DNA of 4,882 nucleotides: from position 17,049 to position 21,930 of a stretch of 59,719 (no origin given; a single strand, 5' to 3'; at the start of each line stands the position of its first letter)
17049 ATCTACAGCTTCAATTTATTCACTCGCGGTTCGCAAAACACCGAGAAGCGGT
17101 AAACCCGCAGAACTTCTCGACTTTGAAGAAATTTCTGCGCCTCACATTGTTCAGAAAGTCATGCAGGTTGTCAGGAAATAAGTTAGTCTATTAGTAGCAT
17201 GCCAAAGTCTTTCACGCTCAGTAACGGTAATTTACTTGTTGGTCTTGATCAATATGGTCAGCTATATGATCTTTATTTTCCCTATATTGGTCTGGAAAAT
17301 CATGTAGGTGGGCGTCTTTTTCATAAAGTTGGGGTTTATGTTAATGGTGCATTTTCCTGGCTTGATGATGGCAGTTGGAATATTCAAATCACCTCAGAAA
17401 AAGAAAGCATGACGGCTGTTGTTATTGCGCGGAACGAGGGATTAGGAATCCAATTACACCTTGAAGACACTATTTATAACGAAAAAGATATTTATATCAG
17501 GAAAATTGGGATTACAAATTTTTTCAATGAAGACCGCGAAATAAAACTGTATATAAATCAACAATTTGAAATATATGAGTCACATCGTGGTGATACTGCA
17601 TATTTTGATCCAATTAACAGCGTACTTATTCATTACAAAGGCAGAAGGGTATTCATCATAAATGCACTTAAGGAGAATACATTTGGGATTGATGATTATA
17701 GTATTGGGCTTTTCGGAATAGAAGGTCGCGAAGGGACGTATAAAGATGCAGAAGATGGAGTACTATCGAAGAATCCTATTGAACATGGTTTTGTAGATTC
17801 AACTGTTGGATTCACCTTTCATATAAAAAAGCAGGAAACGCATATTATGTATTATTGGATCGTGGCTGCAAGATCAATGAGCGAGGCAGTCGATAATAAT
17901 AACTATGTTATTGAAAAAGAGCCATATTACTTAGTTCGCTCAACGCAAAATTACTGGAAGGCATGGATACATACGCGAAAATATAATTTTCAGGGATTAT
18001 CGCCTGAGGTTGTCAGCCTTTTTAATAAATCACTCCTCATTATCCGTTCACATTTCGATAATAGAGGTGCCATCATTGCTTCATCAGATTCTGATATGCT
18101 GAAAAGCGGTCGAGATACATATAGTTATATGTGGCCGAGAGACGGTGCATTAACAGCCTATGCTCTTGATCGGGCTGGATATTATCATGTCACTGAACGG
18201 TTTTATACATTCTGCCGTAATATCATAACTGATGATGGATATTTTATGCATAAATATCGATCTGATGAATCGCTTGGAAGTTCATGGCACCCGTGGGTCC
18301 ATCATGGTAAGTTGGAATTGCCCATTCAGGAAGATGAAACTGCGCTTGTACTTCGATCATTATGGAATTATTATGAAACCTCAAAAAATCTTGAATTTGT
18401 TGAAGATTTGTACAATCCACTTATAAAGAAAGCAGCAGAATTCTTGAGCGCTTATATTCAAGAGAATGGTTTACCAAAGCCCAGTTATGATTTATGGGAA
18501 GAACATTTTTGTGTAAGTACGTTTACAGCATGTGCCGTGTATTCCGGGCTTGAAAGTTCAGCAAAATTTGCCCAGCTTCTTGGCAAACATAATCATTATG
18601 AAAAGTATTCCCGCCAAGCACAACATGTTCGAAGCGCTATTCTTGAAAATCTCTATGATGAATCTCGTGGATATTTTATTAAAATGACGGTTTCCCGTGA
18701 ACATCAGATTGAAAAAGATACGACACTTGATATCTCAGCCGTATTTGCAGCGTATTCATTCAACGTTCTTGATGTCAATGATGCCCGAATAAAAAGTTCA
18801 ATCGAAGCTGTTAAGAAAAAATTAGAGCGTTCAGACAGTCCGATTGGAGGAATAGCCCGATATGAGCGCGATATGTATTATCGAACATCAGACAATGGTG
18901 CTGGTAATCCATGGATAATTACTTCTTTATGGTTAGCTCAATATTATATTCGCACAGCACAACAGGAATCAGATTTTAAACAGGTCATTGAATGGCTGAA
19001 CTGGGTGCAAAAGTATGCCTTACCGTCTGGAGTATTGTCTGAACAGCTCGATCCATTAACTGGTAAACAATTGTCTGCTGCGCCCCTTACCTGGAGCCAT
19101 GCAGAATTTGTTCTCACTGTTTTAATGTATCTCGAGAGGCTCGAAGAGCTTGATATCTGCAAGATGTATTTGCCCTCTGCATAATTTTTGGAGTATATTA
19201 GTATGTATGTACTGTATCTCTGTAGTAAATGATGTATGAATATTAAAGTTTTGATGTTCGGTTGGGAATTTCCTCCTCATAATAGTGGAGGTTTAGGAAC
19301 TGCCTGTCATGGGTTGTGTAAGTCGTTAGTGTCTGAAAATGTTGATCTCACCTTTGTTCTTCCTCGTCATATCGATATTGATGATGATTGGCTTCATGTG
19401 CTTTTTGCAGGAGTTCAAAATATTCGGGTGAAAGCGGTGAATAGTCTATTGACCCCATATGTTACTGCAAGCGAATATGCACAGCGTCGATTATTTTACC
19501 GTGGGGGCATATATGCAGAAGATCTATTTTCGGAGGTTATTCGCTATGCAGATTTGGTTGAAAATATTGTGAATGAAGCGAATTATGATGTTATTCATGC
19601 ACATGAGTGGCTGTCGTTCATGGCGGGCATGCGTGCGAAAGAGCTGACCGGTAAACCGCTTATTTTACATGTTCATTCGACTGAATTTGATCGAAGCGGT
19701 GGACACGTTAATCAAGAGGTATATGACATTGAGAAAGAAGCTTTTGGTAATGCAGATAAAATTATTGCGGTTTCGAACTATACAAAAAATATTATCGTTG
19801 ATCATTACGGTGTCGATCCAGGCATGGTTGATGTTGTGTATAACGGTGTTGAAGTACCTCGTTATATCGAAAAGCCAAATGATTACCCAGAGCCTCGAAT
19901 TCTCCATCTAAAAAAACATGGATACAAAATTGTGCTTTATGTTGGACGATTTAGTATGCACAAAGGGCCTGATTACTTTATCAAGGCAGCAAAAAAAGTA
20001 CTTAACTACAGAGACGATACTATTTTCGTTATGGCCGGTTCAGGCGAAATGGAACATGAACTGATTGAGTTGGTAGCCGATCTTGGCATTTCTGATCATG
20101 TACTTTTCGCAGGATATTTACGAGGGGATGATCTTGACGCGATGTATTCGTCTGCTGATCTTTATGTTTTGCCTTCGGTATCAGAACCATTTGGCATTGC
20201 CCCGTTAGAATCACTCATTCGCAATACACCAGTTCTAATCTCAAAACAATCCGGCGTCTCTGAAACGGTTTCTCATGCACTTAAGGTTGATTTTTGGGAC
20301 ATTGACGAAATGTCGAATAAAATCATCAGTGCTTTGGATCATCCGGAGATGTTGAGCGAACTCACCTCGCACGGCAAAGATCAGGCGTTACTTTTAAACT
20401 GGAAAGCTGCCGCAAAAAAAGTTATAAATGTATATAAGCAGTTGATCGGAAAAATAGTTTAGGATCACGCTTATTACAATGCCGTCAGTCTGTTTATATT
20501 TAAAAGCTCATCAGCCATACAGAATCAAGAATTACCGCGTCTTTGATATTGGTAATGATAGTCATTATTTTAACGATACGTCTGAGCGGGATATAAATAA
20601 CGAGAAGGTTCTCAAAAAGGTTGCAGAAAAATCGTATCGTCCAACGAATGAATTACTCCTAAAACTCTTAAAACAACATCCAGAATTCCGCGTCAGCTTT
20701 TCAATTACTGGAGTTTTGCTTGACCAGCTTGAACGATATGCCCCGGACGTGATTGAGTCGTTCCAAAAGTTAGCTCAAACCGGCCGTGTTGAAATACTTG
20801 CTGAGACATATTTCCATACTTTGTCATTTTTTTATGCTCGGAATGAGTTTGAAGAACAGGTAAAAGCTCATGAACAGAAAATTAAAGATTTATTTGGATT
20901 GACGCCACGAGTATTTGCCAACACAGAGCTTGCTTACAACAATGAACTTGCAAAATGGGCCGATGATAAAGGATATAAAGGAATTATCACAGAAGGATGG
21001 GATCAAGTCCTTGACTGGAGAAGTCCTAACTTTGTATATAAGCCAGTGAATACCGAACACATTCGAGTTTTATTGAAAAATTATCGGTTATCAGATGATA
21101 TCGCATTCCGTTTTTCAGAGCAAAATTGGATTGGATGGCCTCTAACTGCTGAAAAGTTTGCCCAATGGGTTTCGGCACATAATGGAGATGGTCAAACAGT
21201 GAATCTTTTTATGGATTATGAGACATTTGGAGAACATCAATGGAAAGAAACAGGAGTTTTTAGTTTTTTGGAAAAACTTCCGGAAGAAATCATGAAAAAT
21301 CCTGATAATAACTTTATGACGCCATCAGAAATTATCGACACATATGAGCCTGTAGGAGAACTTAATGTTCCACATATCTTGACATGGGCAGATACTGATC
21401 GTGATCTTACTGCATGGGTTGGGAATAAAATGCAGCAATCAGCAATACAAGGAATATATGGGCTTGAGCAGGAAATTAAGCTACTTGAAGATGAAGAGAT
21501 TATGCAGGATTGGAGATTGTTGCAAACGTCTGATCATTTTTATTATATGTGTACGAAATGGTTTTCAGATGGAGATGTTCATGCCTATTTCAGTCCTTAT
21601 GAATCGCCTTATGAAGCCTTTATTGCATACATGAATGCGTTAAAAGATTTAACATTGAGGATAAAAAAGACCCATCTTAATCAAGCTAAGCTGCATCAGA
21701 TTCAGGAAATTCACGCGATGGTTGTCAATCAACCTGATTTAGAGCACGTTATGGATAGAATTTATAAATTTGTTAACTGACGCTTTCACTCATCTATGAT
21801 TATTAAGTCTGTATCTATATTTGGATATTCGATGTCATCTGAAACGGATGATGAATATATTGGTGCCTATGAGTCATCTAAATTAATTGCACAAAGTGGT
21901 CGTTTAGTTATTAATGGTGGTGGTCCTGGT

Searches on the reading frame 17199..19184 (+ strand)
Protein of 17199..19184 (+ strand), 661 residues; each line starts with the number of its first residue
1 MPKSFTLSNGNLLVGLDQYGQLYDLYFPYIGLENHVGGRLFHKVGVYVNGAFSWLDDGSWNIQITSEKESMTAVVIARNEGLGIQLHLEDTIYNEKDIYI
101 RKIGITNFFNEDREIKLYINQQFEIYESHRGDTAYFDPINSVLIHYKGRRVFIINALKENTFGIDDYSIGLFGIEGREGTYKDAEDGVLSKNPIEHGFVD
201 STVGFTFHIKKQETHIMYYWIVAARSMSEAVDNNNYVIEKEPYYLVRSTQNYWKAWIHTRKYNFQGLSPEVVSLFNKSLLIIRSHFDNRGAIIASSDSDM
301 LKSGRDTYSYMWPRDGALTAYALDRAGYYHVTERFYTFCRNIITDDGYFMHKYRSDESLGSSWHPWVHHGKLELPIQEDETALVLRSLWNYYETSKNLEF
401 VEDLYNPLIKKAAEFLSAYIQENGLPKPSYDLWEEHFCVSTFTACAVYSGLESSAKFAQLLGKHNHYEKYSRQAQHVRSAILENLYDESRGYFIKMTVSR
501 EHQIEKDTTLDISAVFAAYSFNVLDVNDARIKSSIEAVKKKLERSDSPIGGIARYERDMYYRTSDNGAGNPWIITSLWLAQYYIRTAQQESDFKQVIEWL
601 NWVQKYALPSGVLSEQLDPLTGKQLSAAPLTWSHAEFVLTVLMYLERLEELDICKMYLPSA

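Call 18: search_protein_families(library=pfam, proteins=[window:17199-19184:+], max_evalue=0.00001)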
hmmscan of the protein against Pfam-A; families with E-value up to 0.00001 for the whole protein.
window:17199-19184:+ (661 aa): 2 families
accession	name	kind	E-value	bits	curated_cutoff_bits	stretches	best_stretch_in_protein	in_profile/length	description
PF00723.27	Glyco_hydro_15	-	1.3e-34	120.3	22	1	289-638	23-423/427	Glycosyl hydrolases family 15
PF22422.2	MGH1-like_GH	-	3.5e-07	30.5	27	0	445-633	177-356/356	Mannosylglycerate hydrolase MGH1-like glycoside hydrolase domain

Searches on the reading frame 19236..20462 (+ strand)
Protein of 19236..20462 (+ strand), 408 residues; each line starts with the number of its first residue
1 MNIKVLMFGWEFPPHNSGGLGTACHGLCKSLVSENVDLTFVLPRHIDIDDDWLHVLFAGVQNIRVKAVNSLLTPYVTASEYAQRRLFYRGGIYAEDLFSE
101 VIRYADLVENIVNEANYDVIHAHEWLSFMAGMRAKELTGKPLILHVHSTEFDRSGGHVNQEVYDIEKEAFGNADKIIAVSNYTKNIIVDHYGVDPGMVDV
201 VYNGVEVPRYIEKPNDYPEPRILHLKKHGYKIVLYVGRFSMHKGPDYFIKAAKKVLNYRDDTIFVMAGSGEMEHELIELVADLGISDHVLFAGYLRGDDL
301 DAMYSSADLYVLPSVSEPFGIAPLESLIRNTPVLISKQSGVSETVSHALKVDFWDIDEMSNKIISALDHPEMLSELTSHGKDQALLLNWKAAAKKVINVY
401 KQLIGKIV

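Call 18: search_protein_families(library=pfam, proteins=[window:19236-20462:+], max_evalue=0.00001)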
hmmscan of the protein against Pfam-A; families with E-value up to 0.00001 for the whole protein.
window:19236-20462:+ (408 aa): 6 families
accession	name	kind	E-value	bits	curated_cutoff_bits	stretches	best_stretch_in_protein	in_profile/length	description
PF00534.26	Glycos_transf_1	-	8.8e-37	126.7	26.4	1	225-381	10-170/172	Glycosyl transferases group 1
PF13692.12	Glyco_trans_1_4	-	2.8e-26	92.9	27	1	231-368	2-141/142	Glycosyl transferases group 1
PF13439.12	Glyco_transf_4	-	3.7e-23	82.8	28.5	1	18-207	2-168/170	Glycosyltransferase Family 4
PF08323.17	Glyco_transf_5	-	1.4e-17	64.7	22.7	1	4-191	1-228/239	Starch synthase catalytic domain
PF13579.12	Glyco_trans_4_4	-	6.5e-17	62.8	29.7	1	18-204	1-158/158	Glycosyl transferase 4-like domain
PF20706.3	GT4-conflict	-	1.7e-13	50.8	26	1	155-397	129-355/385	Family 4 Glycosyltransferase in conflict systems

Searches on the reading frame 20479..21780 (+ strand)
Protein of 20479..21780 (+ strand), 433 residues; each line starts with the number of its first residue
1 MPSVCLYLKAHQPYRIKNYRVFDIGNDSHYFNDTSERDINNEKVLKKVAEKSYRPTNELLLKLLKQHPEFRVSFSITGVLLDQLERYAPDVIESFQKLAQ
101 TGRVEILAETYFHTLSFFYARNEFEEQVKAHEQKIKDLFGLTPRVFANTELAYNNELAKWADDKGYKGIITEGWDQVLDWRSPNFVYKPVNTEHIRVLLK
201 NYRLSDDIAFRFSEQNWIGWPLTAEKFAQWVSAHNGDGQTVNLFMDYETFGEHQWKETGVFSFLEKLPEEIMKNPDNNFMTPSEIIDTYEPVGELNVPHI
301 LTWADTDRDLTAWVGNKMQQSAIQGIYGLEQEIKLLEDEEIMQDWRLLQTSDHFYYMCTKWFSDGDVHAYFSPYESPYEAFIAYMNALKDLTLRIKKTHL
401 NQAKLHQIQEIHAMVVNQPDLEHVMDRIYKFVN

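Call 18: search_protein_families(library=pfam, proteins=[window:20479-21780:+], max_evalue=0.00001)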
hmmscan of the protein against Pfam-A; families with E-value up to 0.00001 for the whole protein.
window:20479-21780:+ (433 aa): 2 families
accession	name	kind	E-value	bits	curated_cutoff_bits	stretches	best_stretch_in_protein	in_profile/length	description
PF03065.20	Glyco_hydro_57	-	3.7e-72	243.5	21.2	1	6-298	2-291/291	Glycosyl hydrolase family 57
PF01522.26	Polysacc_deac_1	-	6e-06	26.7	23.1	0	59-168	23-123/124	Polysaccharide deacetylase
